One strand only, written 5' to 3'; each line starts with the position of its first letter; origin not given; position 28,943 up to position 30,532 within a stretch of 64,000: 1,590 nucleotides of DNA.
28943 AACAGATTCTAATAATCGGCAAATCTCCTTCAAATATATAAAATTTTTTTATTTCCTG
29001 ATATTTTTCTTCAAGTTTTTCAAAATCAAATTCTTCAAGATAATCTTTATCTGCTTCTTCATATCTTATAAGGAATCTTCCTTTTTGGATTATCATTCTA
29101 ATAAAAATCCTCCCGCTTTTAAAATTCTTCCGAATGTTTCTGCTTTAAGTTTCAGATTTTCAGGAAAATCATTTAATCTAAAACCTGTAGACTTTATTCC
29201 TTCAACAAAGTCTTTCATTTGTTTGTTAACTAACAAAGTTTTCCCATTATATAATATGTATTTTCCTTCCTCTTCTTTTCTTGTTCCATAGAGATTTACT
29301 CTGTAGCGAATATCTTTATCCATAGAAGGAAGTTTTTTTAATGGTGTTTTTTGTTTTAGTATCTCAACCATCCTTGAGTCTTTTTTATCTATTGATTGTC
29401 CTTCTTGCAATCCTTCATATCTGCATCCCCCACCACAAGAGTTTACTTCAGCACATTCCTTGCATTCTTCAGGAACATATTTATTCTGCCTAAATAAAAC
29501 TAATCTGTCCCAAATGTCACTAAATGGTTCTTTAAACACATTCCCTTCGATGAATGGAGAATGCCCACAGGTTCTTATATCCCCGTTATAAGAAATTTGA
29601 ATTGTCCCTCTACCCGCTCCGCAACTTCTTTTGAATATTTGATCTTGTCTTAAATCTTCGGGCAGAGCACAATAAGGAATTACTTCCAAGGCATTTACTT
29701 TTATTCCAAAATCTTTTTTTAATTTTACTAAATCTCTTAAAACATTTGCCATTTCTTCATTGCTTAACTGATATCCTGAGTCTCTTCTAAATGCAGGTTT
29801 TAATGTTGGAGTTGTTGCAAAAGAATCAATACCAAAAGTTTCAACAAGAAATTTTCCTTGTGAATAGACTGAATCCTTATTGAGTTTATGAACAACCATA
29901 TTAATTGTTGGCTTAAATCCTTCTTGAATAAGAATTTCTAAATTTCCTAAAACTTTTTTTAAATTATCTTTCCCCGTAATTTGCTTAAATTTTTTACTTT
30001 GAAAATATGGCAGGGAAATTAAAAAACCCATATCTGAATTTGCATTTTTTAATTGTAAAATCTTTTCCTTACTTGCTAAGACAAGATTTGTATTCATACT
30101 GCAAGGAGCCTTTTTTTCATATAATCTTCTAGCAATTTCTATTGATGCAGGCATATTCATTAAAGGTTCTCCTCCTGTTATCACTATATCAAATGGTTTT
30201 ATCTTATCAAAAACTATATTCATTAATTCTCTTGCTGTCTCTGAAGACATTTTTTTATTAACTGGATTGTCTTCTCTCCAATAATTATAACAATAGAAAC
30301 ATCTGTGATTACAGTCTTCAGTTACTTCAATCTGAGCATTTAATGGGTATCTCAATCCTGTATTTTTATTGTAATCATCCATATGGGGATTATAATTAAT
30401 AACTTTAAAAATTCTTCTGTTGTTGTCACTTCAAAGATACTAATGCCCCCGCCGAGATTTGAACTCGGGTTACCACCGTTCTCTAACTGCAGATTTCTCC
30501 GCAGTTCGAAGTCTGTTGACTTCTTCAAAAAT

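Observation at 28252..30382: Candidate archaeal RiPP system: radical-SAM/SPASM maturase, HExxH peptidase and a 7-Cys 61-aa peptide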

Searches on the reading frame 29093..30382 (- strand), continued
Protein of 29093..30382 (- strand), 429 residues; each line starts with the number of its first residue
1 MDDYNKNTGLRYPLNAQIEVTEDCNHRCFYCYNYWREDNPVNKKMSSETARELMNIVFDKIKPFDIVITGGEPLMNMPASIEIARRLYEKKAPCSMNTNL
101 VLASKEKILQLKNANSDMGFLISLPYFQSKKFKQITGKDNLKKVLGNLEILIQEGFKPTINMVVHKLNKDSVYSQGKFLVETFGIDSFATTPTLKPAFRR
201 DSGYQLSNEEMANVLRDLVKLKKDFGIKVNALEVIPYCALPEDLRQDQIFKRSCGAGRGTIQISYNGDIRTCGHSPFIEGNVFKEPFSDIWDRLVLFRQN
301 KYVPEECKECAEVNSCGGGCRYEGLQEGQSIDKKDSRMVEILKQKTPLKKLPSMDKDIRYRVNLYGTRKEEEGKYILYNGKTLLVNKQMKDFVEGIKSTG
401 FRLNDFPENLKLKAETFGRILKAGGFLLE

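Call 52: search_protein_families(library=pfam, proteins=[P0115, P0110, P0111, P0113, P0117, P0118, L068:2536-4200:+, L074:2569-4194:+, L064:2593-4167:+, L083:2548-4173:+], max_evalue=0.1)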
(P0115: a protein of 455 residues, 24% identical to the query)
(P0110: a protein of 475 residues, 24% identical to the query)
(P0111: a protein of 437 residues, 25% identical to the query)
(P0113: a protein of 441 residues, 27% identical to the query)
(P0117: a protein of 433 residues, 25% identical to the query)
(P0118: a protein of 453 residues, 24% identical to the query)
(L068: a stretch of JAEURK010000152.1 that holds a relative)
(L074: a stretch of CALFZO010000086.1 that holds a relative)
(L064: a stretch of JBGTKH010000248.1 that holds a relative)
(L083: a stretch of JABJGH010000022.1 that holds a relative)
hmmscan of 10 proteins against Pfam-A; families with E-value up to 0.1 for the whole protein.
P0115 (455 aa): 5 families
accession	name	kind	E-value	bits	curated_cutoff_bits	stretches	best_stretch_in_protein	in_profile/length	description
PF04055.27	Radical_SAM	-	1.1e-25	91.2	29.5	1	117-247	1-139/166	Radical SAM superfamily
PF13353.11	Fer4_12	-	2e-09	38.3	22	1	122-219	14-115/137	4Fe-4S single cluster domain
PF05402.18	PqqD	-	7.5e-08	33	23.4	1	19-83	3-65/67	Coenzyme PQQ synthesis protein D (PqqD)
PF13186.11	SPASM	-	8.4e-07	29.6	21.5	1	353-415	1-67/67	Iron-sulfur cluster-binding domain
PF03514.20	GRAS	-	0.037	13.4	27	1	120-226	169-277/374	GRAS domain family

P0110 (475 aa): 5 families
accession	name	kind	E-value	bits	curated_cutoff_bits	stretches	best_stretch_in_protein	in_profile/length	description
PF04055.27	Radical_SAM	-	1.6e-19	71.1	29.5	1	26-158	3-143/166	Radical SAM superfamily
PF13353.11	Fer4_12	-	8.8e-07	29.7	22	1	28-123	13-113/137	4Fe-4S single cluster domain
PF00702.32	Hydrolase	-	0.047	14.5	26.4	0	58-109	85-132/191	haloacid dehalogenase-like hydrolase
PF13091.12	PLDc_2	-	0.05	13.9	27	0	78-131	23-82/132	PLD-like domain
PF19238.5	Radical_SAM_2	-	0.05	13.7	26.7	0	103-159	64-119/151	Radical SAM-like domain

P0111 (437 aa): 4 families
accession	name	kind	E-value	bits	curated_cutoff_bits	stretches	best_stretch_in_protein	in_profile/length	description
PF04055.27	Radical_SAM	-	1.7e-26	93.8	29.5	1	107-256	1-161/166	Radical SAM superfamily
PF13186.11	SPASM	-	7.3e-08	33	21.5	1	334-394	6-66/67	Iron-sulfur cluster-binding domain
PF13353.11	Fer4_12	-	3.1e-05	24.7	22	1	110-175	12-82/137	4Fe-4S single cluster domain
PF21690.3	MJ1010-like_2nd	-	0.004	17.8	27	1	44-93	6-55/91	Uncharacterized ATP-binding protein MJ1010-like, C-terminal domain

P0113 (441 aa): 5 families
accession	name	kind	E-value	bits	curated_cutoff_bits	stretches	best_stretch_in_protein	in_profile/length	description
PF04055.27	Radical_SAM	-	2.6e-19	70.4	29.5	1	104-255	2-162/166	Radical SAM superfamily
PF13186.11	SPASM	-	4.2e-12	46.6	21.5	1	319-383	1-67/67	Iron-sulfur cluster-binding domain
PF13353.11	Fer4_12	-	3.4e-08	34.3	22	1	107-210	13-119/137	4Fe-4S single cluster domain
PF05402.18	PqqD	-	0.0092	16.7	23.4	1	24-78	4-61/67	Coenzyme PQQ synthesis protein D (PqqD)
PF15257.11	DUF4590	-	0.019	15.3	27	1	53-124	7-76/114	Domain of unknown function (DUF4590)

P0117 (433 aa): 3 families
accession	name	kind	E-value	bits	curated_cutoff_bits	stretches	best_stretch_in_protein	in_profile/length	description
PF04055.27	Radical_SAM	-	6.9e-29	101.6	29.5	1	94-248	3-166/166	Radical SAM superfamily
PF13186.11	SPASM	-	3.3e-12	46.9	21.5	1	316-380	1-67/67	Iron-sulfur cluster-binding domain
PF13353.11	Fer4_12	-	1.4e-09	38.8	22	1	96-181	13-100/137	4Fe-4S single cluster domain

P0118 (453 aa): 3 families
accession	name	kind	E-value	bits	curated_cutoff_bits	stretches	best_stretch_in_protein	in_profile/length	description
PF04055.27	Radical_SAM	-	4e-16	60.1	29.5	1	103-244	3-136/166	Radical SAM superfamily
PF13353.11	Fer4_12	-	2.4e-10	41.3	22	1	100-234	8-132/137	4Fe-4S single cluster domain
PF13186.11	SPASM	-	4.4e-06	27.3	21.5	1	343-403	1-67/67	Iron-sulfur cluster-binding domain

L068:2536-4200:+ (554 aa): 3 families
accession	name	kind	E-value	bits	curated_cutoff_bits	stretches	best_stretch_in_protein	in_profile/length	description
PF04055.27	Radical_SAM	-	3e-27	96.3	29.5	1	169-324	3-166/166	Radical SAM superfamily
PF13186.11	SPASM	-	1.3e-11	45.1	21.5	1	400-465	1-67/67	Iron-sulfur cluster-binding domain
PF13353.11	Fer4_12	-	0.0052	17.5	22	1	171-221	13-65/137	4Fe-4S single cluster domain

L074:2569-4194:+ (541 aa): 4 families
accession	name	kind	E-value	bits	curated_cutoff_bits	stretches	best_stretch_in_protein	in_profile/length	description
PF04055.27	Radical_SAM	-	4.4e-24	86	29.5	1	158-313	3-166/166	Radical SAM superfamily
PF13186.11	SPASM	-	1.6e-10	41.6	21.5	1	385-450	1-67/67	Iron-sulfur cluster-binding domain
PF05402.18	PqqD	-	0.00028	21.6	23.4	1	66-116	8-57/67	Coenzyme PQQ synthesis protein D (PqqD)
PF13353.11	Fer4_12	-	0.004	17.9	22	1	160-213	13-66/137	4Fe-4S single cluster domain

L064:2593-4167:+ (524 aa): 3 families
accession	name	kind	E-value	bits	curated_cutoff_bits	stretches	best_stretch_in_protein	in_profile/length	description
PF04055.27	Radical_SAM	-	8.2e-27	94.8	29.5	1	150-305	3-166/166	Radical SAM superfamily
PF13186.11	SPASM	-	5.4e-11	43.1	21.5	1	377-442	1-67/67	Iron-sulfur cluster-binding domain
PF13353.11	Fer4_12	-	0.007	17.1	22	1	153-216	14-80/137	4Fe-4S single cluster domain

L083:2548-4173:+ (541 aa): 3 families
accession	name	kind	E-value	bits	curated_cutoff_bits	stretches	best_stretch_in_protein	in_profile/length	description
PF04055.27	Radical_SAM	-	5.2e-28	98.7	29.5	1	159-314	3-166/166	Radical SAM superfamily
PF13186.11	SPASM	-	2.8e-13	50.4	21.5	1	386-451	1-67/67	Iron-sulfur cluster-binding domain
PF13353.11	Fer4_12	-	0.0086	16.8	22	1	161-214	13-66/137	4Fe-4S single cluster domain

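Call 76: search_protein_families(library=pfam, proteins=[L017:4457-5137:+, L026:4575-5243:+, L043:4496-5182:-, L041:1811-2473:-, L057:4634-5293:+, L027:4640-5302:+, L028:4644-5306:+, L023:3932-4381:+, L025:4540-5271:-, L003:7271-7945:+], max_evalue=0.1)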
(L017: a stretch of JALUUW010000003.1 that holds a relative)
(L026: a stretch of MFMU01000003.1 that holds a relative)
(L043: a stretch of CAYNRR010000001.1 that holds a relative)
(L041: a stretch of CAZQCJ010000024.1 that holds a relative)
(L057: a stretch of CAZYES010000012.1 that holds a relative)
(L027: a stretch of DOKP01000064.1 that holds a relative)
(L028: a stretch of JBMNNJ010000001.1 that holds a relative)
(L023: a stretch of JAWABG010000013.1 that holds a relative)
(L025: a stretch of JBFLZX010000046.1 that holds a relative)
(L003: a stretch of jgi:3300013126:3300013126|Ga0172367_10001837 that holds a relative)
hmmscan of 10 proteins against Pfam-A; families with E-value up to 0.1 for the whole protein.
L017:4457-5137:+ (226 aa): 6 families
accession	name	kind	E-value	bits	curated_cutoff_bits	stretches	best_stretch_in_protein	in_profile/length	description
PF04450.18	BSP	-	1.2e-06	29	23.8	1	89-207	96-205/207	Peptidase of plants and bacteria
PF13485.12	Peptidase_MA_2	-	3.6e-05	24.1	32.4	1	96-214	67-200/201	Peptidase MA superfamily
PF18402.7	Thioredoxin_14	-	0.017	15.6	30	1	156-216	96-164/255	Thioredoxin-like domain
PF10263.15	SprT-like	-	0.038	14.3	25.6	1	90-111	56-76/108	SprT-like family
PF25290.1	CGLA_M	-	0.041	13.6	27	1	37-111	70-144/370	Lambda-carrageenase middle domain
PF12315.14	DA1-like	-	0.042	13.7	25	1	98-184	96-177/213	Protein DA1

L026:4575-5243:+ (222 aa): 4 families
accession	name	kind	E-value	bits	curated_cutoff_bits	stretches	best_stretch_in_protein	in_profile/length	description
PF13485.12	Peptidase_MA_2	-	3.1e-09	37.3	32.4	1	100-207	70-187/201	Peptidase MA superfamily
PF01433.26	Peptidase_M1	-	0.0023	18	27.7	1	88-139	59-111/218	Peptidase family M1 domain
PF04450.18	BSP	-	0.0051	17.1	23.8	1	70-185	76-184/207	Peptidase of plants and bacteria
PF18894.6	PhageMetallopep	-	0.06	13.9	23.7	0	88-156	74-125/134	Putative phage metallopeptidase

L043:4496-5182:- (228 aa): 1 family
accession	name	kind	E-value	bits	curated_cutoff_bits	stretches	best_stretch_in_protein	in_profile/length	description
PF13485.12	Peptidase_MA_2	-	0.00055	20.2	32.4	1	93-200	59-169/201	Peptidase MA superfamily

L041:1811-2473:- (220 aa): 3 families
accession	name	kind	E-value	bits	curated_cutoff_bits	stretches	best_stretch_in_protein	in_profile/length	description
PF13485.12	Peptidase_MA_2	-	3.4e-07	30.7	32.4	1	98-188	70-175/201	Peptidase MA superfamily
PF04450.18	BSP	-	6.7e-06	26.5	23.8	1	74-189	80-184/207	Peptidase of plants and bacteria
PF10263.15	SprT-like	-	0.024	15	25.6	0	40-107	18-74/108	SprT-like family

L057:4634-5293:+ (219 aa): 1 family
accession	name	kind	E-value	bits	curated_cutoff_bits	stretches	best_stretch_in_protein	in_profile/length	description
PF13485.12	Peptidase_MA_2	-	0.00013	22.3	32.4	0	151-198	142-187/201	Peptidase MA superfamily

L027:4640-5302:+ (220 aa): 1 family
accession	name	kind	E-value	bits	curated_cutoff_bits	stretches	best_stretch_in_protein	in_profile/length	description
PF05276.19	SH3BP5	-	0.049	13.8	25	1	152-203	135-185/231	SH3 domain-binding protein 5 (SH3BP5)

L028:4644-5306:+ (220 aa): 1 family
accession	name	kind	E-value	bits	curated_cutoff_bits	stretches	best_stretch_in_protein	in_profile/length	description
PF09197.16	Rap1-DNA-bind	-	0.0051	17.8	22.4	1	11-57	60-105/108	Rap1, DNA-binding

L023:3932-4381:+ (149 aa): 6 families
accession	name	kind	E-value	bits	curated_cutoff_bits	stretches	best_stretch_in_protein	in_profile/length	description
PF04450.18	BSP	-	0.00016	22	23.8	1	65-113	92-139/207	Peptidase of plants and bacteria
PF10026.15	DUF2268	-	0.0035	17.3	23.6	1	30-111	21-107/195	Predicted Zn-dependent protease (DUF2268)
PF13485.12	Peptidase_MA_2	-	0.017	15.4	32.4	1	43-108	37-102/201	Peptidase MA superfamily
PF10263.15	SprT-like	-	0.034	14.4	25.6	1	69-93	55-79/108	SprT-like family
PF01433.26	Peptidase_M1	-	0.037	14.1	27.7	0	51-108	43-102/218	Peptidase family M1 domain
PF09768.15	Peptidase_M76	-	0.051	13.8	25.2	1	53-93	48-86/170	Peptidase M76 family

L025:4540-5271:- (243 aa): 3 families
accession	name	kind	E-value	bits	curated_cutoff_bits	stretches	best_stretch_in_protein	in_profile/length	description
PF13485.12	Peptidase_MA_2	-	6.5e-06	26.5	32.4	1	113-234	70-195/201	Peptidase MA superfamily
PF01752.23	Peptidase_M9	-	0.012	15.4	26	1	115-202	164-260/289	Collagenase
PF14891.12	Peptidase_M91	-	0.025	15.3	25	1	54-123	45-106/176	Effector protein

L003:7271-7945:+ (224 aa): 1 family
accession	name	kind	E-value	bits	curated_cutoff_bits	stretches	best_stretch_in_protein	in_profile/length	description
PF20749.2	DUF6833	-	0.028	14.6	26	1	67-85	36-54/57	Domain of unknown function (DUF6833)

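Call 81: search_solved_structures(query=window:29093-30382:-, max_evalue=1e-10, show_alignments=5)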
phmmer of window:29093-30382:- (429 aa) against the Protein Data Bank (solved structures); distinct sequences matched with E-value up to 1e-10: 1.
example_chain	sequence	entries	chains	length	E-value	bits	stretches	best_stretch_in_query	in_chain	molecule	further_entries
5wgg_A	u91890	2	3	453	5.5e-11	44.9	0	18-323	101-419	Radical SAM domain protein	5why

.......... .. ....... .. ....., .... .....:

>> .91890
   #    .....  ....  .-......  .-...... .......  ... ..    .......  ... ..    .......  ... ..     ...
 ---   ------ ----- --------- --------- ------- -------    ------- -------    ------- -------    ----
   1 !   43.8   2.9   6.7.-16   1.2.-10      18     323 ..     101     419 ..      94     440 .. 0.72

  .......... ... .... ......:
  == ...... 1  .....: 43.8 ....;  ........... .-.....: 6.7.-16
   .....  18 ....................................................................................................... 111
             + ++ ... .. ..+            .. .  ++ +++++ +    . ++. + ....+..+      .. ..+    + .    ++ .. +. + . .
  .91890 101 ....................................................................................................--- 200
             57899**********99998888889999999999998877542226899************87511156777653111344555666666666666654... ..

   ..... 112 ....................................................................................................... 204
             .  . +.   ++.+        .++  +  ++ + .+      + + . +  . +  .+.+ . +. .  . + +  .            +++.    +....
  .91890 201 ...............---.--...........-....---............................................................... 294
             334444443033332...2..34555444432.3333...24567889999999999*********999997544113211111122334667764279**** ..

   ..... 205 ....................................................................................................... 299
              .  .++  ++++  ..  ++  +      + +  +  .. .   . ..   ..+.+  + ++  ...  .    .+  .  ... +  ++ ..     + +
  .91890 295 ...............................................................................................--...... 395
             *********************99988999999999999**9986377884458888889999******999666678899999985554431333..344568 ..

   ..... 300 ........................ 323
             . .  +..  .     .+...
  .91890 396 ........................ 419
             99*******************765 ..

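Call 92: find_related_loci(query=A2, collection=viral_contigs, flank=4000)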
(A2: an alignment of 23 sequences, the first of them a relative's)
Query A2 (429 aa) in viral_contigs; peptide patterns used: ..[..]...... (x = any residue, [..] = any of these).
40 stretches matched a pattern, but none encodes a relative of the query by tblastn (E <= 1e-3).

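Call 93: search_protein_families(library=padloc, proteins=[window:29093-30382:-], max_evalue=0.01)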
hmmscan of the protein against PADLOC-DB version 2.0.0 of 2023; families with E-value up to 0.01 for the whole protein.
window:29093-30382:- (429 aa): 2 families
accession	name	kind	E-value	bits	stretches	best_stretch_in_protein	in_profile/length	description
PDLC02903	pVip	-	6e-15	53.4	1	19-171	5-152/257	Viperins not associated with kinases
PDLC02904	pVip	-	9.8e-11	39.7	1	19-171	8-156/262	Viperins associated with kinases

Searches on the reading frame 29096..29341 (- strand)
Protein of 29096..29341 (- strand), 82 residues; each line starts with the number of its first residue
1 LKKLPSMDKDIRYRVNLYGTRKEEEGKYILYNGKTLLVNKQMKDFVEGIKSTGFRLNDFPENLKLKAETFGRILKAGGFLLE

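Call 48: search_protein_families(library=pfam, alignment_id=A5, max_evalue=1)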
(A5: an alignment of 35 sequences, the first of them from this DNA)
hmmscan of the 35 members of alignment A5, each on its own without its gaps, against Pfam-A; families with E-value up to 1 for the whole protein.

A. member 1, seq(82 aa): 1 family
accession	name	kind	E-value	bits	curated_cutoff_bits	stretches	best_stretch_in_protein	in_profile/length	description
PF00388.25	PI-PLC-X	-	0.025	14.7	23.1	1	22-68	49-95/144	Phosphatidylinositol-specific phospholipase C, X domain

B. families by the number of members that match (of 35 scanned): 28 families (the first 25 are shown)
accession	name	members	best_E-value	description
PF02082.26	Rrf2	2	0.034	Iron-dependent Transcriptional regulator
PF04492.19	Phage_rep_O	1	0.00096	Bacteriophage replication protein O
PF00183.23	HSP90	1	0.0026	Hsp90 protein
PF17399.7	DUF5405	1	0.0052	Domain of unknown function (DUF5405)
PF13463.12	HTH_27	1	0.0099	Winged helix DNA-binding domain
PF21120.3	MCM_WH_arc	1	0.024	Archaeal MCM, winged-helix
PF00388.25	PI-PLC-X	1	0.025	Phosphatidylinositol-specific phospholipase C, X domain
PF01978.25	TrmB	1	0.032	Sugar-specific transcriptional regulator TrmB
PF21233.3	RIOX1_C_WH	1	0.041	Ribosomal oxygenase 1, C-terminal winged helix domain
PF19615.4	DUF6120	1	0.043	Family of unknown function (DUF6120)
PF13129.11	DUF3953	1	0.052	Protein of unknown function (DUF3953)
PF10376.14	Mei5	1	0.056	Double-strand recombination repair protein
PF13412.12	HTH_24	1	0.062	Winged helix-turn-helix DNA-binding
PF24731.1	DUF7683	1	0.069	Domain of unknown function (DUF7683)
PF01034.25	Syndecan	1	0.085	Syndecan domain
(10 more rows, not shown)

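Call 49: search_solved_structures(query=A5, max_evalue=10)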
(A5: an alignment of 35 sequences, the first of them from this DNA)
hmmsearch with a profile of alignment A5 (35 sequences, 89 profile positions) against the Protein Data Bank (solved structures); distinct sequences matched with E-value up to 10: 23.
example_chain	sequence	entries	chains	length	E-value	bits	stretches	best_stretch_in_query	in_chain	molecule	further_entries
2bd0_A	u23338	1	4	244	0.011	19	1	23-63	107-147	sepiapterin reductase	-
6oz1_A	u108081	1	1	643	0.019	18.3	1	18-53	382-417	Oxidoreductase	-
5edx_A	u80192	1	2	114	0.049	17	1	7-45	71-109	CD8 alpha antigen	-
1t7s_A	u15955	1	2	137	0.053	16.9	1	29-82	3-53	BAG-1 cochaperone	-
5zu1_A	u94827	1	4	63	0.062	16.6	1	42-85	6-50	Double-stranded RNA-specific adenosine deaminase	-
2acj_A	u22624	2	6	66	0.072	16.4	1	42-85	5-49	Double-stranded RNA-specific adenosine deaminase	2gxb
3irq_D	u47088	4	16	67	0.074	16.4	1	42-85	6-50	Double-stranded RNA-specific adenosine deaminase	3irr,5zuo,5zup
3jbn_2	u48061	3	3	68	0.091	16.1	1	36-87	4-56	40S ribosomal protein eS25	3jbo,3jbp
1qgp_A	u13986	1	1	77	0.12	15.7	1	42-85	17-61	PROTEIN (DOUBLE STRANDED RNA ADENOSINE DEAMINASE)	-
8gbd_A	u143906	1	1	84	0.13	15.6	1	42-85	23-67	Double-stranded RNA-specific adenosine deaminase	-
1qbj_A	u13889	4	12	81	0.14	15.5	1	42-85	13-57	PROTEIN (DOUBLE-STRANDED RNA SPECIFIC ADENOSINE DEAMINASE (ADAR1)) | Double-stranded RNA-specific adenosine deaminase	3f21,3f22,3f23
8gbc_A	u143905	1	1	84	0.16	15.3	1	42-85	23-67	Double-stranded RNA-specific adenosine deaminase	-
3j7a_2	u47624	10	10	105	0.24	14.8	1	36-86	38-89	40S ribosomal protein eS25 | 40S ribosomal protein S25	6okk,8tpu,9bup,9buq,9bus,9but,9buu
9jl0_A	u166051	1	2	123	0.27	14.6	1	10-30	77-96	T-cell surface glycoprotein CD8 alpha chain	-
7lsv_A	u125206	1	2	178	0.43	14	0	37-81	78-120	Calmodulin-dependent protein kinase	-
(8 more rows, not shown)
